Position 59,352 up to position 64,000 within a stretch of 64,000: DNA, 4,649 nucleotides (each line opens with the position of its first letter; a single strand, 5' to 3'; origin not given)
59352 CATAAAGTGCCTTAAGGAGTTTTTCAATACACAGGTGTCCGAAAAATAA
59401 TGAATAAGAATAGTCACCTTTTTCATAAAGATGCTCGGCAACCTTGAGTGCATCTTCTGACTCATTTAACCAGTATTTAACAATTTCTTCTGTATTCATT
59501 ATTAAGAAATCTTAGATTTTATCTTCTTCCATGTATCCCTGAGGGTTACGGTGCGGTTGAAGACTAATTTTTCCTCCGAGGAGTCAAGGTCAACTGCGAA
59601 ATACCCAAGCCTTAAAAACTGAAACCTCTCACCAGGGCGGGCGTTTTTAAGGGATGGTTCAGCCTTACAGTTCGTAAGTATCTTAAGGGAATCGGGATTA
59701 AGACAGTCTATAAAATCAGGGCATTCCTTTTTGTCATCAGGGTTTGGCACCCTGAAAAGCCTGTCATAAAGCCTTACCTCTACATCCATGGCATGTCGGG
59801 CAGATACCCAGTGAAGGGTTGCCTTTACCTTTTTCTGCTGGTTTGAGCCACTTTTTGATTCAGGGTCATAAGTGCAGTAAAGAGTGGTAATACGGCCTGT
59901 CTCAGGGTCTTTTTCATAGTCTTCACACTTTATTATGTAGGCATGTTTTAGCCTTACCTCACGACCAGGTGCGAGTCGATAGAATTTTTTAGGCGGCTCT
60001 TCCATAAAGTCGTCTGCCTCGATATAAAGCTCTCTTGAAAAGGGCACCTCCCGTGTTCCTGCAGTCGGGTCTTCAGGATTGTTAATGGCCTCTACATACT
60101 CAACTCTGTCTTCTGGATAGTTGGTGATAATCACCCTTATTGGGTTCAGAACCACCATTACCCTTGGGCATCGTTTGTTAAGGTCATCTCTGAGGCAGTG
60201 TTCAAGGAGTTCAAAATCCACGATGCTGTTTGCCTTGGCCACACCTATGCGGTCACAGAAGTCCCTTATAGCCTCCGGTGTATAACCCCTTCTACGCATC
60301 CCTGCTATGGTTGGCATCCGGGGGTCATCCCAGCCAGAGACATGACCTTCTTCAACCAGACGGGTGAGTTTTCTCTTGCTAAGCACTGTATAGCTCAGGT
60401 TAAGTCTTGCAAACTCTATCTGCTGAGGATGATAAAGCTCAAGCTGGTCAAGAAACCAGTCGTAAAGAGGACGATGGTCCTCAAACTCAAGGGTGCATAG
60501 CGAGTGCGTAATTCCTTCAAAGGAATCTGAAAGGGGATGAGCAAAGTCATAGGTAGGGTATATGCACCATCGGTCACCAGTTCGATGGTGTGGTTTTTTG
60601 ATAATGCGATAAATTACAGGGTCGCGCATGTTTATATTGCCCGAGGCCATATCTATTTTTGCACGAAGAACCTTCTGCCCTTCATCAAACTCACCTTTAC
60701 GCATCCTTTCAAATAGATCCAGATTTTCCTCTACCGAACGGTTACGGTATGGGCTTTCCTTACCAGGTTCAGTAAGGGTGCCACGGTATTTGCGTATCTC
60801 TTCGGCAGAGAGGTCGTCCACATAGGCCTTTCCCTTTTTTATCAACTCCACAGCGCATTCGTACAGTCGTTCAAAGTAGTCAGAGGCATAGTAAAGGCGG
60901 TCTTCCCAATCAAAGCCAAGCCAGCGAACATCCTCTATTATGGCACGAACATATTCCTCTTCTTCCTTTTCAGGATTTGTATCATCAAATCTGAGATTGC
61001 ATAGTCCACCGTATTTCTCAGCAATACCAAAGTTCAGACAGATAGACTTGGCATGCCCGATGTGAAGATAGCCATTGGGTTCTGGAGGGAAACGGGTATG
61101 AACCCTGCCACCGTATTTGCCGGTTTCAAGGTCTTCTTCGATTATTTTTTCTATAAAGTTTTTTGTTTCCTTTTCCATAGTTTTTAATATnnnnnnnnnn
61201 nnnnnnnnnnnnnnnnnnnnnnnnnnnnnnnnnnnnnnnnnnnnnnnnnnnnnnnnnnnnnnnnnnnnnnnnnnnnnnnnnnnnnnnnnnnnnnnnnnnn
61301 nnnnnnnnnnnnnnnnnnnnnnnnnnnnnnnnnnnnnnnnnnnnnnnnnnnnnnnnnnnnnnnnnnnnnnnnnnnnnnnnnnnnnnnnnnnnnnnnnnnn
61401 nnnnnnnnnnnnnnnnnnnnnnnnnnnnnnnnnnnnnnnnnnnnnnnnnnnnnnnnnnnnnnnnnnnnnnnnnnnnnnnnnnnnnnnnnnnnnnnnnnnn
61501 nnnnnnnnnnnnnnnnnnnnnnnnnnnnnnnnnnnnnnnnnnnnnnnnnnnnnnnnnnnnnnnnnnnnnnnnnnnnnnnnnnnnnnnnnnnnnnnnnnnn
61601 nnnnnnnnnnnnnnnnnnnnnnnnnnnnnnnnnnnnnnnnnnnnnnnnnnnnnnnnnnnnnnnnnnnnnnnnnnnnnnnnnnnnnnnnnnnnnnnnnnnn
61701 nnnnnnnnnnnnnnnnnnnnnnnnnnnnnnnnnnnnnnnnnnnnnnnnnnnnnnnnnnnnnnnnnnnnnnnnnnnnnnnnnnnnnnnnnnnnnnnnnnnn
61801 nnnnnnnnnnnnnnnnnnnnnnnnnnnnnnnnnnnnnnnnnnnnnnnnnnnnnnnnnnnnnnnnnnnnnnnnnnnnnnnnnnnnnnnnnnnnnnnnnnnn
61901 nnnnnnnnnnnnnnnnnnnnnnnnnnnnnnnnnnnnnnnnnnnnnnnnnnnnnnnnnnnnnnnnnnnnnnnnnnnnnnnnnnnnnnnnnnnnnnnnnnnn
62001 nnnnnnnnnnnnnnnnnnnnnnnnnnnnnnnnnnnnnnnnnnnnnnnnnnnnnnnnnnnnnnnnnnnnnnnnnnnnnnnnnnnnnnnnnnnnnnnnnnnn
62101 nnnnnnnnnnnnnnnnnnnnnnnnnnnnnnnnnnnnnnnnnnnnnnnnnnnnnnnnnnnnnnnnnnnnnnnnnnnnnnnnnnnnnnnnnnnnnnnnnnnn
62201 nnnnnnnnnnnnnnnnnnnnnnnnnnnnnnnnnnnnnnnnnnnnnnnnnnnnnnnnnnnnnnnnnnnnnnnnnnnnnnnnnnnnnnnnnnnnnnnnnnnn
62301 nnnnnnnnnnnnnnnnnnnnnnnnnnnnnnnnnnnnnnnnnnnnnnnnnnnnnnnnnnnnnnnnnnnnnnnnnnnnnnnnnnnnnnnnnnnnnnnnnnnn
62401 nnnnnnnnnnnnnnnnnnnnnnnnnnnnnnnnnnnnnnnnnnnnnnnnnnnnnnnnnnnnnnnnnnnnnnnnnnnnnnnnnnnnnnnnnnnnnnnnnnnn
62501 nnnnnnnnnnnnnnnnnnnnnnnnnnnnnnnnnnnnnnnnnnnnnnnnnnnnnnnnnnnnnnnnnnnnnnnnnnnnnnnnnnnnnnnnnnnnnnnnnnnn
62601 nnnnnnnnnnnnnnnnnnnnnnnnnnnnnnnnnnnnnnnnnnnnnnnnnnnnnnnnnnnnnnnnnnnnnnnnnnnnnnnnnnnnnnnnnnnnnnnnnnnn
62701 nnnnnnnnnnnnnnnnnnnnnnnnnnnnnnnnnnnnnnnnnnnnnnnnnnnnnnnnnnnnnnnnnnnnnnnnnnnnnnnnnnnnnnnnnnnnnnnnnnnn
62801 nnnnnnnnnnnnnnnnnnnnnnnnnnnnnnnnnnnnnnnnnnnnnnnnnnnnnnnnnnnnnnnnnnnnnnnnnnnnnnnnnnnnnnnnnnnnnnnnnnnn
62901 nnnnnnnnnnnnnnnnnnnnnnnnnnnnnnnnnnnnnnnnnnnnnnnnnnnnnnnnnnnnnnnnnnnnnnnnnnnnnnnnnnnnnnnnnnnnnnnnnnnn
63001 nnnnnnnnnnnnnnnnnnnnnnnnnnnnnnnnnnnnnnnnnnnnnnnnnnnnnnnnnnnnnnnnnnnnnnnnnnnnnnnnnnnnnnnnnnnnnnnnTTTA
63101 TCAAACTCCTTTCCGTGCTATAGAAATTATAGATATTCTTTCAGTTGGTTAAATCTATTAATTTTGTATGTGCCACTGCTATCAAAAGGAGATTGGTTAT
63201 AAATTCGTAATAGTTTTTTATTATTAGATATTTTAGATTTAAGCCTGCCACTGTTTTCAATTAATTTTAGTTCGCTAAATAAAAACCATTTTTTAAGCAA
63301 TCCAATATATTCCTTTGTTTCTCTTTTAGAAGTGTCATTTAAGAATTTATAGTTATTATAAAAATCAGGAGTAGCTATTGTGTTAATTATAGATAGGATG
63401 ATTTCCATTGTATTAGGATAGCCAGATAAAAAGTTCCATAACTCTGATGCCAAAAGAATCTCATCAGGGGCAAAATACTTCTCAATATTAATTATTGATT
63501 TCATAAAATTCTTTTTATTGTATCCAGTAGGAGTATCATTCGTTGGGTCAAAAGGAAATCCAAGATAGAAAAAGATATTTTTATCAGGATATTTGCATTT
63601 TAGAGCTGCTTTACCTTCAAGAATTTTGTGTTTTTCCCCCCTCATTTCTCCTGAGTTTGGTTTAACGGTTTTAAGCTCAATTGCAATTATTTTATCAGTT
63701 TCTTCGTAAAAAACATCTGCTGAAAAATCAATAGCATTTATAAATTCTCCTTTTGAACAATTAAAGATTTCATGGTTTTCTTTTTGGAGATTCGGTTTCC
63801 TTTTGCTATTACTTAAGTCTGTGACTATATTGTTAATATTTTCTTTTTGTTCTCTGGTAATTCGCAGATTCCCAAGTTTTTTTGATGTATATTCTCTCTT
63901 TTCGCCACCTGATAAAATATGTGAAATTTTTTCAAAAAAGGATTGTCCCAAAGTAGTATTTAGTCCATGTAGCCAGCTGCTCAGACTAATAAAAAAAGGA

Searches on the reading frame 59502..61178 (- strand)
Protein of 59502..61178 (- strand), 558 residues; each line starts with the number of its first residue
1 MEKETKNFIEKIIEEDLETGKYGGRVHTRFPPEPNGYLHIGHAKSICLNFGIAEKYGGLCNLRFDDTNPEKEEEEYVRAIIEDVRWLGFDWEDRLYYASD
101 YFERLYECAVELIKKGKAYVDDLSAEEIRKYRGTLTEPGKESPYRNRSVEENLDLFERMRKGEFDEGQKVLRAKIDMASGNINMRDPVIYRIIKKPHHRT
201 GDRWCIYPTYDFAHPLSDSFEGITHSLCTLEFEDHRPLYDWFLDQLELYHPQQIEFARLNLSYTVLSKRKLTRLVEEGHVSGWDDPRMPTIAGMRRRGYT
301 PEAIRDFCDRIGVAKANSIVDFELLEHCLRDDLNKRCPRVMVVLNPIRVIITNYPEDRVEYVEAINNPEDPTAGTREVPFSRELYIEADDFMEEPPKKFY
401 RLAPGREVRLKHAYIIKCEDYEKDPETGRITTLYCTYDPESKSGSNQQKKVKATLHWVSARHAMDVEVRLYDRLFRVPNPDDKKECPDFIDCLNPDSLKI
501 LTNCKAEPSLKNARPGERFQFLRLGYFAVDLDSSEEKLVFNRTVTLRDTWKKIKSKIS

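Call 56: search_protein_families(library=pfam, proteins=[window:59502-61178:-], max_evalue=0.00001)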
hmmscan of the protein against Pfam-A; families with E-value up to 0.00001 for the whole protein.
window:59502-61178:- (558 aa): 3 families
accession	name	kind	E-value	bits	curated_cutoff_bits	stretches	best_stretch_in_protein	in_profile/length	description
PF00749.27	tRNA-synt_1c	-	1.3e-116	389.4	23.4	1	26-334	2-313/314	tRNA synthetases class I (E and Q), catalytic domain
PF03950.23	tRNA-synt_1c_C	-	3.4e-29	101.4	23.9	1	337-438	1-91/91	tRNA synthetases class I (E and Q), anti-codon binding domain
PF20974.2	tRNA-synt_1c_C2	-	1.1e-24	87.3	23.9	1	454-530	1-69/69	tRNA synthetases class I (E and Q), anti-codon binding domain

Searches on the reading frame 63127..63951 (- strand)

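Call 56: search_protein_families(library=pfam, proteins=[window:63127-63951:-], max_evalue=0.00001)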
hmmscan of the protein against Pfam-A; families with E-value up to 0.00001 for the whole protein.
window:63127-63951:- (274 aa): 1 family
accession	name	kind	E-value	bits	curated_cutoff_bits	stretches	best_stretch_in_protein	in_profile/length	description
PF09520.16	RE_TdeIII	-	1.7e-49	169.1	27.2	1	1-192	57-241/242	Type II restriction endonuclease, TdeIII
